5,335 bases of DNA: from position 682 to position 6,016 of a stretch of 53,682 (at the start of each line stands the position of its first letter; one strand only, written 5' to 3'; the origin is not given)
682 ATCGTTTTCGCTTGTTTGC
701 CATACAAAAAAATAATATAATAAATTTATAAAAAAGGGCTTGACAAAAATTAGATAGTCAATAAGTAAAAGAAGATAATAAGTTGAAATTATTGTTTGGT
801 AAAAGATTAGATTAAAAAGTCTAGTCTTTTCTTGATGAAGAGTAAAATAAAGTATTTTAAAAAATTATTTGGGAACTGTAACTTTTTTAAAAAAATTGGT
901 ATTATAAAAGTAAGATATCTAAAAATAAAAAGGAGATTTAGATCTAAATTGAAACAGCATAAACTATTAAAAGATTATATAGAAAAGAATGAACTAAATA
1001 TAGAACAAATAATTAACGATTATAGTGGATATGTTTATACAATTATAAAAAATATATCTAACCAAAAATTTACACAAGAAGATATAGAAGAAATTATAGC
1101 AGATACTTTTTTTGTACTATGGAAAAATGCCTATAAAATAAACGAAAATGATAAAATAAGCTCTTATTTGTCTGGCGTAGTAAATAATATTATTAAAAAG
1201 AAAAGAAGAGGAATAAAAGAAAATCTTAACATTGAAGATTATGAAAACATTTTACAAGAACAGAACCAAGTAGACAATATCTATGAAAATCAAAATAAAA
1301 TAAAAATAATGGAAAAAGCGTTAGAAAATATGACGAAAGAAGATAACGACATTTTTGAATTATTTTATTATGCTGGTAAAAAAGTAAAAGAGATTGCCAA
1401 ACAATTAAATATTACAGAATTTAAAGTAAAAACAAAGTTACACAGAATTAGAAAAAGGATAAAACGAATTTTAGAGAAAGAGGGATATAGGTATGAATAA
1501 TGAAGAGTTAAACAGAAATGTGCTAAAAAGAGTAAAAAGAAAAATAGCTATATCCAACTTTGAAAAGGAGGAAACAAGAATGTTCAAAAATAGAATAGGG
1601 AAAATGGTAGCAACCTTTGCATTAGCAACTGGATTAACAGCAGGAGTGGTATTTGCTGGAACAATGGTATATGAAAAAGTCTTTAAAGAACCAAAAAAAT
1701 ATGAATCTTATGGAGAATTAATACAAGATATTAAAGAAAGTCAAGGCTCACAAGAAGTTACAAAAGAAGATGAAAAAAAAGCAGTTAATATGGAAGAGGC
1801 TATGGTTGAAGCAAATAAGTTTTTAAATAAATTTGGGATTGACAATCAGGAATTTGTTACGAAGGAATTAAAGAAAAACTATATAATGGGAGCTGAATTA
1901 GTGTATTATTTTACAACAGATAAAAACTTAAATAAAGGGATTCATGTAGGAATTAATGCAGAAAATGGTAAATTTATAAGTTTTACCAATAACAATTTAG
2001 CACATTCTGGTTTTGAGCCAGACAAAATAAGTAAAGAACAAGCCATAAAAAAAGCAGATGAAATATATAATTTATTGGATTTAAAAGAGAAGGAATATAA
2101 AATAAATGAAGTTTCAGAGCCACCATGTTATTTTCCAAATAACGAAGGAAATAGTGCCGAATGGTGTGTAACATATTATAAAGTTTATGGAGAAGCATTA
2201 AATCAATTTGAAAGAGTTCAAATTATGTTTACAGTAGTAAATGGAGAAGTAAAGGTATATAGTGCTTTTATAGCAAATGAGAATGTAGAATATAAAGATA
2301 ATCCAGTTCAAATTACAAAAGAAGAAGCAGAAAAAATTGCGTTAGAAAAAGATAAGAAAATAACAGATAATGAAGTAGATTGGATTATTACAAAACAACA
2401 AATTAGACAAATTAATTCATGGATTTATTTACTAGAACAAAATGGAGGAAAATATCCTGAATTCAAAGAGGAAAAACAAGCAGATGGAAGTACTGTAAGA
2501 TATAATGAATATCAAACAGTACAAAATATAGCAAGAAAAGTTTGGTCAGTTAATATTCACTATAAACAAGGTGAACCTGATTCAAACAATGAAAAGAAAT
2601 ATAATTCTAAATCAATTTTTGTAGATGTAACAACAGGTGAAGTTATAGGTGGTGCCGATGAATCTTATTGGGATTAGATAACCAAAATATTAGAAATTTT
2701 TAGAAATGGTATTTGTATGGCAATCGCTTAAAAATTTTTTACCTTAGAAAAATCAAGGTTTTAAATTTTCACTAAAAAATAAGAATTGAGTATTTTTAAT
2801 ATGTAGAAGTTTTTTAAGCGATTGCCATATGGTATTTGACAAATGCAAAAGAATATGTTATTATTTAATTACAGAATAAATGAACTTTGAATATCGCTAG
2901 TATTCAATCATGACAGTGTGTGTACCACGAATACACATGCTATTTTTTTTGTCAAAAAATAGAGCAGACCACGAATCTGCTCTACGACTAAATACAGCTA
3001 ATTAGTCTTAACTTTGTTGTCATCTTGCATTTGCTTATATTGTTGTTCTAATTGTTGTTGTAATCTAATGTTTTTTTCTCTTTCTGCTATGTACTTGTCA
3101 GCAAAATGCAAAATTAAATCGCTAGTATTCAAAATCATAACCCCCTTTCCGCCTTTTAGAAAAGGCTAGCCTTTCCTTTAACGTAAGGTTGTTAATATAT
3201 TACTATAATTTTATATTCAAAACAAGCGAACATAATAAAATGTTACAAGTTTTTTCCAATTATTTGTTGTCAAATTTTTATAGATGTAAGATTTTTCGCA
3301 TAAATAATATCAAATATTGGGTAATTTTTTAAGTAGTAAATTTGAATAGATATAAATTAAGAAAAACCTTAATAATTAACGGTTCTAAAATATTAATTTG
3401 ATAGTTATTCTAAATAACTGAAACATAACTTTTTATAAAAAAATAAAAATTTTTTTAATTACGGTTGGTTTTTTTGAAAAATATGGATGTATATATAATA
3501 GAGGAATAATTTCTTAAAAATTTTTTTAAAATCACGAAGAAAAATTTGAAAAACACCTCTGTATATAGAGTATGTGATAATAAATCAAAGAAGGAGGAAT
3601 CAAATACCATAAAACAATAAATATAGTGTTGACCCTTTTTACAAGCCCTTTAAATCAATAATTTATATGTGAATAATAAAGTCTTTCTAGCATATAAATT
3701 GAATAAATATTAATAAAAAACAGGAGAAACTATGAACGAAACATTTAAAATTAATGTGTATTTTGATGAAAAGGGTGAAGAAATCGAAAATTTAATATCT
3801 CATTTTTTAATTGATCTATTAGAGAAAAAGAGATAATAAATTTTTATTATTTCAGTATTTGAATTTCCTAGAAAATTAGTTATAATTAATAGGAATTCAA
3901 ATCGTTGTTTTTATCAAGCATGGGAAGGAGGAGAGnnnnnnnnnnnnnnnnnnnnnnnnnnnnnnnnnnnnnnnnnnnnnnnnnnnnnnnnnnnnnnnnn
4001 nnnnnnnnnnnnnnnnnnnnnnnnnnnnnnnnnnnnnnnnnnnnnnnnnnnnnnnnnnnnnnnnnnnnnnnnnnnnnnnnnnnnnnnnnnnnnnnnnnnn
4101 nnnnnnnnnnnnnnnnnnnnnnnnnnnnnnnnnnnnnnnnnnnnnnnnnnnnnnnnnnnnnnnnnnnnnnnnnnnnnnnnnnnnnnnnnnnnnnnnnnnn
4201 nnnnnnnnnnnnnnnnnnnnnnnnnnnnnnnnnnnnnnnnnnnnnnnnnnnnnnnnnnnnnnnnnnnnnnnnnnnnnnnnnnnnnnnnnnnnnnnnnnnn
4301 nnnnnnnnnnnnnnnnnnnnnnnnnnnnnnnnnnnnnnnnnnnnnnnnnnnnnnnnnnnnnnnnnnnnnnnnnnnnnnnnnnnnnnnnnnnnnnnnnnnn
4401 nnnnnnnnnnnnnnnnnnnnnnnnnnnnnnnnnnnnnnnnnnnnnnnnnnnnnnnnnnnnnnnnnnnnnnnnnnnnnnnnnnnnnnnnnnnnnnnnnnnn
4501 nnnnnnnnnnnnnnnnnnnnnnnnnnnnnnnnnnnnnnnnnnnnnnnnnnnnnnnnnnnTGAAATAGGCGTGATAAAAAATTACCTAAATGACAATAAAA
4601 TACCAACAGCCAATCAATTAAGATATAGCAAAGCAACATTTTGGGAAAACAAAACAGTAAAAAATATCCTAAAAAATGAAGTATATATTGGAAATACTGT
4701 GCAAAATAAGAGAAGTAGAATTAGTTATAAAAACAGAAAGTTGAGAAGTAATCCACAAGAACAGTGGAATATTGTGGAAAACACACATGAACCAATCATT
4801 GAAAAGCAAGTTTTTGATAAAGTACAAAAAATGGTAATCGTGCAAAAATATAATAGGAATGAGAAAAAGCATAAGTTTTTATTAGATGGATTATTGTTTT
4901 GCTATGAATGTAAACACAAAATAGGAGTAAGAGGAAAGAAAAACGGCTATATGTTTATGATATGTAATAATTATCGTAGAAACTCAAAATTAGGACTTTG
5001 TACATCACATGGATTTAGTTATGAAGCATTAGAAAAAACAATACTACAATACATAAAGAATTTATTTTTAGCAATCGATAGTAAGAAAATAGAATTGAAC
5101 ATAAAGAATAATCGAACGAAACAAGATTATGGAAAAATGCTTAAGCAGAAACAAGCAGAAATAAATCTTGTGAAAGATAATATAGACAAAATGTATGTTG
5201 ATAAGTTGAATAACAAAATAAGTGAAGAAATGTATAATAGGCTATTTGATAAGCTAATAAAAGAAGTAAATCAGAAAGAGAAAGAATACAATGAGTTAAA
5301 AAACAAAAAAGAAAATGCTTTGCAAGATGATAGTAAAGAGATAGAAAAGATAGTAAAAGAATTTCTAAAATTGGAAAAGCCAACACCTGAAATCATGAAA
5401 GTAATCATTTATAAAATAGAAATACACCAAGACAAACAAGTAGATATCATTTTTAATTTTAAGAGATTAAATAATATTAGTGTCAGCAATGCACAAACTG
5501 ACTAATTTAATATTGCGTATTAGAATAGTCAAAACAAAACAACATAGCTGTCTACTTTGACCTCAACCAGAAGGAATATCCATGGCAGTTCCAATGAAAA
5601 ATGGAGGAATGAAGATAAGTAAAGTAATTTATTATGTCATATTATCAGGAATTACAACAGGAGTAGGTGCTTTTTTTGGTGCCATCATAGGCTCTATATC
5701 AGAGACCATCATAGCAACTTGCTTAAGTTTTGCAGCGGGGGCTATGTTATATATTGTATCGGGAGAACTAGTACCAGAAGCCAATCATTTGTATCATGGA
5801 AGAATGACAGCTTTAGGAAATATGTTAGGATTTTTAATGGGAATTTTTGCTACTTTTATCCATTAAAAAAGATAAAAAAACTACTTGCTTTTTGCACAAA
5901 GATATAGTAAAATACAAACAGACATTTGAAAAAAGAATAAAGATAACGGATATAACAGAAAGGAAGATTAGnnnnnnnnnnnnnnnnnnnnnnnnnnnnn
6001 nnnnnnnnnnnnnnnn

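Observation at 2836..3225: Convergent small-RNA / small-ORF module built like the par (Fst/RNAII) type I toxin-antitoxin locus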

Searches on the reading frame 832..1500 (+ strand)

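Call 7: search_protein_families(library=pfam, proteins=[window:832-1500:+], max_evalue=0.1)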
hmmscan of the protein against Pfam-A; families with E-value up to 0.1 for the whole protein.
window:832-1500:+ (222 aa): 8 families
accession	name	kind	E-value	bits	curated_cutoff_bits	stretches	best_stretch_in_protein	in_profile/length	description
PF08281.18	Sigma70_r4_2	-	1.5e-11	44.2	25.7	1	159-210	3-54/54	Sigma-70, region 4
PF04545.22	Sigma70_r4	-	2.1e-06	27.5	24.1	1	163-211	1-49/50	Sigma-70, region 4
PF07638.17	Sigma70_ECF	-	5.1e-05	23.7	21.1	1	143-214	117-183/185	ECF sigma factor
PF00196.25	GerE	-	0.00019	21.5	23.5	1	179-211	14-46/57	Bacterial regulatory proteins, luxR family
PF04542.20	Sigma70_r2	-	0.0002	21.5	24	1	61-126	2-66/71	Sigma-70 region 2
PF09862.15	DUF2089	-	0.034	14.3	33.4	1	168-210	2-44/47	Domain of unknown function (DUF2089)-HTH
PF24566.1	HEAT_Ints3_C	-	0.034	13.6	27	1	72-126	51-105/393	Ints3-like, C-terminal HEAT repeats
PF06530.18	Phage_antitermQ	-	0.055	13.8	26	0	163-216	59-112/118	Phage antitermination protein Q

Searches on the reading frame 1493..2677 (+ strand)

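Call 7: search_protein_families(library=pfam, proteins=[window:1493-2677:+], max_evalue=0.1)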
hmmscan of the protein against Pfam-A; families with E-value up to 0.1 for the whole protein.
window:1493-2677:+ (394 aa): 4 families
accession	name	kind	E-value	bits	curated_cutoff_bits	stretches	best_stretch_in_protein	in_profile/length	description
PF03413.25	PepSY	-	5.1e-05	23.9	24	0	122-163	20-58/60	Peptidase propeptide and YPEB domain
PF14620.12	YPEB_PepSY1-2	-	0.00022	21.8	31.7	1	68-190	10-126/195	YpeB sporulation, PepSY1 and PepSY2 domains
PF20098.4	DUF6488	-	0.018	15.4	27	0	162-203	14-53/110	Family of unknown function (DUF6488)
PF01643.23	Acyl-ACP_TE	-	0.081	13.1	23.7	0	273-305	32-64/131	Acyl-ACP thioesterase N-terminal domain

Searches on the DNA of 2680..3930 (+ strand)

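Call 9: search_dna_similar(query=window:2680-3930:+, collection=phages, mode=distant)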
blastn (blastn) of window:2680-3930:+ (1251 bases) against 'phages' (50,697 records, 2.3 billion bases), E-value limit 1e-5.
No match.

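Call 10: search_dna_similar(query=window:2680-3930:+, collection=plasmids, mode=distant)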
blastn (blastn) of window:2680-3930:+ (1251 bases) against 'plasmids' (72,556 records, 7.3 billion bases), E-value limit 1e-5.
No match.

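Call 24: search_rna_families(source=window, start=2780, end=3300, threshold=evalue, max_evalue=10)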
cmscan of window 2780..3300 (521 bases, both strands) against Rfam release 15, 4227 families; matches with E-value up to 10: 4.
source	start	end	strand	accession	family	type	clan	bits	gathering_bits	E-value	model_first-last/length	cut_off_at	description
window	2952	3069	-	RF00034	RprA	Gene; sRNA;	-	23.9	70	2.3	1-108/108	no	RprA RNA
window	2856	2915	+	RF03860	MIR1520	Gene; miRNA;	CL00145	20.5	53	2.6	31-100/122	no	MIR1520 microRNA precursor family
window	2955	3011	-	RF01489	sbrA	Gene; sRNA;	-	16.7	45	1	1-71/71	no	Listeria sRNA sbrA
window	2935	2972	+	RF02060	STnc410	Gene; sRNA;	-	15.2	50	0.78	1-158/158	no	Enterobacterial sRNA STnc410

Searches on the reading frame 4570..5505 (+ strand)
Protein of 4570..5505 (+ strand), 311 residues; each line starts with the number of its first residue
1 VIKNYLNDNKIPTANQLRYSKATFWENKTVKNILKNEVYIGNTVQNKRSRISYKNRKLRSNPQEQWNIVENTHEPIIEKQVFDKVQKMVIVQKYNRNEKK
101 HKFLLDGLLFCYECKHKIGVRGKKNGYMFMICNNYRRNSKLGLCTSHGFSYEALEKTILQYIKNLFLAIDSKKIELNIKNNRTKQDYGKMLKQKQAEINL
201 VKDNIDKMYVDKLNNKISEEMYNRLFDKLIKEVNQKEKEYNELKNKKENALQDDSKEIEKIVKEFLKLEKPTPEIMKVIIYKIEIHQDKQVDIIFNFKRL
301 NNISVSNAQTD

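Call 7: search_protein_families(library=pfam, proteins=[window:4570-5505:+], max_evalue=0.1)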
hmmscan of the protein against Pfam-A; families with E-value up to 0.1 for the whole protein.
window:4570-5505:+ (311 aa): 3 families
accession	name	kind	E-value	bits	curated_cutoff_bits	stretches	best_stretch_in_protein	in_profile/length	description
PF07508.19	Recombinase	-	2.8e-18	66.5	21.1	1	2-88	23-98/102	Recombinase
PF13408.12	Zn_ribbon_recom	-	2.3e-11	44.4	25.3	1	104-163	1-58/58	Recombinase zinc beta ribbon domain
PF18165.6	pP_pnuc_1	-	0.04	14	26.3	0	214-267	78-131/133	Predicted pPIWI-associating nuclease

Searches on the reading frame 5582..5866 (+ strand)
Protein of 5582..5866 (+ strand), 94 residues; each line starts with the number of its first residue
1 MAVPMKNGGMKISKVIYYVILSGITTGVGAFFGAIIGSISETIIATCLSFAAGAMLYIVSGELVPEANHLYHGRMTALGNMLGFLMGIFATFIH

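Call 72: search_protein_families(library=pfam, proteins=[window:5582-5866:+], max_evalue=0.001)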
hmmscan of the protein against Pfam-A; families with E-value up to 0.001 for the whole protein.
window:5582-5866:+ (94 aa): 1 family
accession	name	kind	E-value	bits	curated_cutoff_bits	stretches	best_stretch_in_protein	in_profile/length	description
PF02535.28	Zip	-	7e-07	29.2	35.1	1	3-91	225-319/323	ZIP Zinc transporter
